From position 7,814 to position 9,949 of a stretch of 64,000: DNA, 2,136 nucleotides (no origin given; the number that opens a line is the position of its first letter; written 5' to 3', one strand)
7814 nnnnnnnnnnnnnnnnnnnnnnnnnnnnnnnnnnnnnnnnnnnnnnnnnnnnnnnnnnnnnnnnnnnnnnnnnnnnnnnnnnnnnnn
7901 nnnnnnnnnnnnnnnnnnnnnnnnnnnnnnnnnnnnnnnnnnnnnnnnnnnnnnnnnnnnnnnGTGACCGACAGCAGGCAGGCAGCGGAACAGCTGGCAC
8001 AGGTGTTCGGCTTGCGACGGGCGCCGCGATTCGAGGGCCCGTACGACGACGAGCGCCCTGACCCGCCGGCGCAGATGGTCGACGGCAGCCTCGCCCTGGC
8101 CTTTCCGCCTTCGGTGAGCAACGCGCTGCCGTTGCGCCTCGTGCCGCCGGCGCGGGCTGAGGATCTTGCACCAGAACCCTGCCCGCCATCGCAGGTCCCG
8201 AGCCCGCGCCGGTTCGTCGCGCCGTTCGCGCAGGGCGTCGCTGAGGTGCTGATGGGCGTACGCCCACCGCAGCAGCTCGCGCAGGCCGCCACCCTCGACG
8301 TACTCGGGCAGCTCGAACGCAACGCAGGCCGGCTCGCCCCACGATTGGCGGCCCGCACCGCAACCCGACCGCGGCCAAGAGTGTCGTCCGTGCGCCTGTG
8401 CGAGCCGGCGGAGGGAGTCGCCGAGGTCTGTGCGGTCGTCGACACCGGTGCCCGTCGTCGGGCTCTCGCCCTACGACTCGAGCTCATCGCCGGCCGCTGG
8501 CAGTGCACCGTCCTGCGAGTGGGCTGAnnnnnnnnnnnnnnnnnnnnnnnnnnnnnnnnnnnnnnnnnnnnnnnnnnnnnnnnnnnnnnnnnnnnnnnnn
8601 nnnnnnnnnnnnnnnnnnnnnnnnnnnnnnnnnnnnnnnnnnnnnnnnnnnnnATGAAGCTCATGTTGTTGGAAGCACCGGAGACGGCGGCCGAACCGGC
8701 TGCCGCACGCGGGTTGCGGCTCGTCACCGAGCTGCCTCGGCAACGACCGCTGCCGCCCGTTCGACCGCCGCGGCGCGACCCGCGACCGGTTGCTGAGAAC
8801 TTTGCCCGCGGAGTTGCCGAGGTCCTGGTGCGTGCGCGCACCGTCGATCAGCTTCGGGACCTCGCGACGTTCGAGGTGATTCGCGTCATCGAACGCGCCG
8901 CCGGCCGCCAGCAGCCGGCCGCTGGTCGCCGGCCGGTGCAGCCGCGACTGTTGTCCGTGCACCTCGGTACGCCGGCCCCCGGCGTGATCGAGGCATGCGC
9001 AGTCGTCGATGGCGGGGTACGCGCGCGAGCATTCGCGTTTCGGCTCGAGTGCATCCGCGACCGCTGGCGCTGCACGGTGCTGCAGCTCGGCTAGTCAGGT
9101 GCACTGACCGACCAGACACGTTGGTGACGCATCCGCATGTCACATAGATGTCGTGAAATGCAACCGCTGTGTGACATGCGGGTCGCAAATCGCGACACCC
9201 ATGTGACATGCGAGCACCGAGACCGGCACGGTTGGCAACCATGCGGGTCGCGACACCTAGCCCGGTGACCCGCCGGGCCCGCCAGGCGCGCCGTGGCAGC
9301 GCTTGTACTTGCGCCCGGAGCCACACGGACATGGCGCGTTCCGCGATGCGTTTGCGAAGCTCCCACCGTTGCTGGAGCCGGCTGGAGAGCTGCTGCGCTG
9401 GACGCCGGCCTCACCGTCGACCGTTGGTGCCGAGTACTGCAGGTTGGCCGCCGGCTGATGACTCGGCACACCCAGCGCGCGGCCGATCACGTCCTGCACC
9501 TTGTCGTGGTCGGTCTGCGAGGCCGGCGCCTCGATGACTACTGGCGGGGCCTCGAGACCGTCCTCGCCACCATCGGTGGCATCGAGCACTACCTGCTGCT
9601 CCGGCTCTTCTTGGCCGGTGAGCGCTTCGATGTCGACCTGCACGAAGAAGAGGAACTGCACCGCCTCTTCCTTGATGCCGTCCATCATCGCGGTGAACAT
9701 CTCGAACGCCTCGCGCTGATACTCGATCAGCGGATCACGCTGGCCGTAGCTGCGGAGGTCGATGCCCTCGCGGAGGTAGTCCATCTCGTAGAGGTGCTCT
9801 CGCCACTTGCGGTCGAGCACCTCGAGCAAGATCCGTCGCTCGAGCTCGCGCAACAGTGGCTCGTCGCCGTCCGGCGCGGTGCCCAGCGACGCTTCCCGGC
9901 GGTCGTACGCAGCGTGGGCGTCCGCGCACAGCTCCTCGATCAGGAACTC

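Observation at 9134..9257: An 80-nt intergenic element with three ATGT[C/G]ACAT palindromes at exact 32-bp phasing, present twice in the window (copy A, downstream of secA)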

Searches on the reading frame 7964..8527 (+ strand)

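Call 11: search_protein_families(library=pfam, proteins=[window:7964-8527:+], max_evalue=0.01)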
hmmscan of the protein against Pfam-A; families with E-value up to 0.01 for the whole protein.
window:7964-8527:+ (187 aa): 1 family
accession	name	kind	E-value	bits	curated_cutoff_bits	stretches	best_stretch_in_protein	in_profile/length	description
PF20060.4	DUF6459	-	4.5e-31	107.8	27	1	79-187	1-105/105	Family of unknown function (DUF6459)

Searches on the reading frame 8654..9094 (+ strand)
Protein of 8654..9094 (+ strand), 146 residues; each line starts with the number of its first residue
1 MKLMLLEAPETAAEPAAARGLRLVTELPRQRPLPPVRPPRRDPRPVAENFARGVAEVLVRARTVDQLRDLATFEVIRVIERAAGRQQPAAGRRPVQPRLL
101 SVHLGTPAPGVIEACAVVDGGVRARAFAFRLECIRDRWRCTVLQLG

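Call 11: search_protein_families(library=pfam, proteins=[window:8654-9094:+], max_evalue=0.01)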
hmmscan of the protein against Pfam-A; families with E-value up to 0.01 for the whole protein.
window:8654-9094:+ (146 aa): 1 family
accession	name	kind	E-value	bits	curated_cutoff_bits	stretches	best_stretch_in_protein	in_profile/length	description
PF20060.4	DUF6459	-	1.2e-25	90.3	27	1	42-146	2-105/105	Family of unknown function (DUF6459)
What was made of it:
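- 8654..9094 (+): Context: DUF6459 gene, convergent with secA. call 11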

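Call 25: find_encoding_contigs(protein=window:8654-9094:+, flank=3000, max_places=6)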
Protein window:8654-9094:+ (146 aa): 3 contigs read that carry it; 1 place shown.
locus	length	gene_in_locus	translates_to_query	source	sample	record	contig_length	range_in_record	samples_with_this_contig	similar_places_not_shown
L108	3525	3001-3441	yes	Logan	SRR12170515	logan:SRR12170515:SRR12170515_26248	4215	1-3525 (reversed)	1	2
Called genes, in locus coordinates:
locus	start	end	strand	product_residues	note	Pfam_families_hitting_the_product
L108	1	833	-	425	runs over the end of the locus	-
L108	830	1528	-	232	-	-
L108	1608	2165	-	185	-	-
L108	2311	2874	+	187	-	PF20060:DUF6459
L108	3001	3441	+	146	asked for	PF20060:DUF6459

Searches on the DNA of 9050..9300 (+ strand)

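Call 17: search_rna_families(source=window, start=9050, end=9300, threshold=evalue, max_evalue=10)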
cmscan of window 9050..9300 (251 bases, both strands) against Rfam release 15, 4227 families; matches with E-value up to 10: 6.
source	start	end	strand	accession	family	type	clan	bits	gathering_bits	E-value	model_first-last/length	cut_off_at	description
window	9132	9210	-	RF03454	mir-1267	Gene; miRNA;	-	21.3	70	0.047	1-78/78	no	mir-1267 microRNA precursor family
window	9123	9193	+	RF03439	mir-1791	Gene; miRNA;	-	20.8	75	0.058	1-80/80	no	mir-1791 microRNA precursor family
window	9123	9217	-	RF03704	MIR4380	Gene; miRNA;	-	17.6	83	0.51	1-82/82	no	MIR4380 microRNA precursor family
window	9138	9208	-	RF00671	mir-138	Gene; miRNA;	-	15.1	50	1.3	1-78/78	no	mir-138 microRNA precursor family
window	9213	9274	-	RF02564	naRNA4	Gene; sRNA;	-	11.9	59.5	9.9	1-77/77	no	Nucleoid-associated noncoding RNA 4 (CssrE)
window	9171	9269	-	RF02233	sX14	Gene; sRNA;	-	11.2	80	9.1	1-92/92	no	Xanthomonas sRNA sX14/Xoo3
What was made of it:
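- On Any Rfam RNA family: Call 17 found only chance-level miRNA-hairpin hits, at most 21 bits against gathering scores of 50-83.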

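Call 56: search_dna_similar(query=window:9125-9225:+, collection=plasmids, mode=distant, max_evalue=0.01, max_rows=15)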
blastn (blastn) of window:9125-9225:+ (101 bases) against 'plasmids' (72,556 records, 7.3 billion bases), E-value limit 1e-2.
No match.

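Call 57: search_dna_similar(query=window:9125-9225:+, collection=phages, mode=distant, max_evalue=0.01, max_rows=15)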
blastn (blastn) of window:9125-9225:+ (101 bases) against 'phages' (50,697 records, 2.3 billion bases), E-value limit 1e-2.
No match.
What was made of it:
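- Tried and rejected: Plasmids and phages. blastn of the element found no match in either collection (calls 56, 57).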

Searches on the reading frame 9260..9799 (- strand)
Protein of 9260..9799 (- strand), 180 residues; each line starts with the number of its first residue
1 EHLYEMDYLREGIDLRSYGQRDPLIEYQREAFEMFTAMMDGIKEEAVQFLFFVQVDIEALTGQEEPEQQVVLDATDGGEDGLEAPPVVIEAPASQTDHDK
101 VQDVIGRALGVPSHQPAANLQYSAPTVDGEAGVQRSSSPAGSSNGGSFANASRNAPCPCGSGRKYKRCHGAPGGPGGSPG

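Call 37: find_related_loci(query=window:9260-9799:-, collection=metagenome_contigs, flank=2500)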
Query seq(180 aa) (180 aa) in metagenome_contigs; peptide patterns used: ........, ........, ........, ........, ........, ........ (x = any residue, [..] = any of these).
600 stretches matched a pattern (row limit reached: there are more); 556 encode a relative of the query (tblastn E <= 1e-3); the best 80 are kept; 80 distinct loci.
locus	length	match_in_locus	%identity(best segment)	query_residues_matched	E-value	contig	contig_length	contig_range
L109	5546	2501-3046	57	1-172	3e-56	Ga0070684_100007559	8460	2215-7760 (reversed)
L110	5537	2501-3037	58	1-174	6e-64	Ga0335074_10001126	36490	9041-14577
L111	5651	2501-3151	46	1-174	6e-46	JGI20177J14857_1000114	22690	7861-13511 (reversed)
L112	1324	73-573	51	1-175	2e-47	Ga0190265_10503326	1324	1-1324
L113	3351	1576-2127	49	1-172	7e-45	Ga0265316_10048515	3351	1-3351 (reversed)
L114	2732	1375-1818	49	1-172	4e-45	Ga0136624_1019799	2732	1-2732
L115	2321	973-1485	47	1-177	5e-44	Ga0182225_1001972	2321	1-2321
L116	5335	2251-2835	45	1-179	2e-43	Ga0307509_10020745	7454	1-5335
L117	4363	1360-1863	49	1-177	2e-43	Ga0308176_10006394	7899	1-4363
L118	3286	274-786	47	1-172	6e-43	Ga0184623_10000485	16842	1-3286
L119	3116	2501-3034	45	1-173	2e-42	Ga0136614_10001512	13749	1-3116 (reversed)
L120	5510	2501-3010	45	1-174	1e-42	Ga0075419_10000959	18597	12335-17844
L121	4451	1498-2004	50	1-177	1e-42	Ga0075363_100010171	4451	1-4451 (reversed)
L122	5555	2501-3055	45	1-174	2e-42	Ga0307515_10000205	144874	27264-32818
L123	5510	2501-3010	45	1-174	1e-42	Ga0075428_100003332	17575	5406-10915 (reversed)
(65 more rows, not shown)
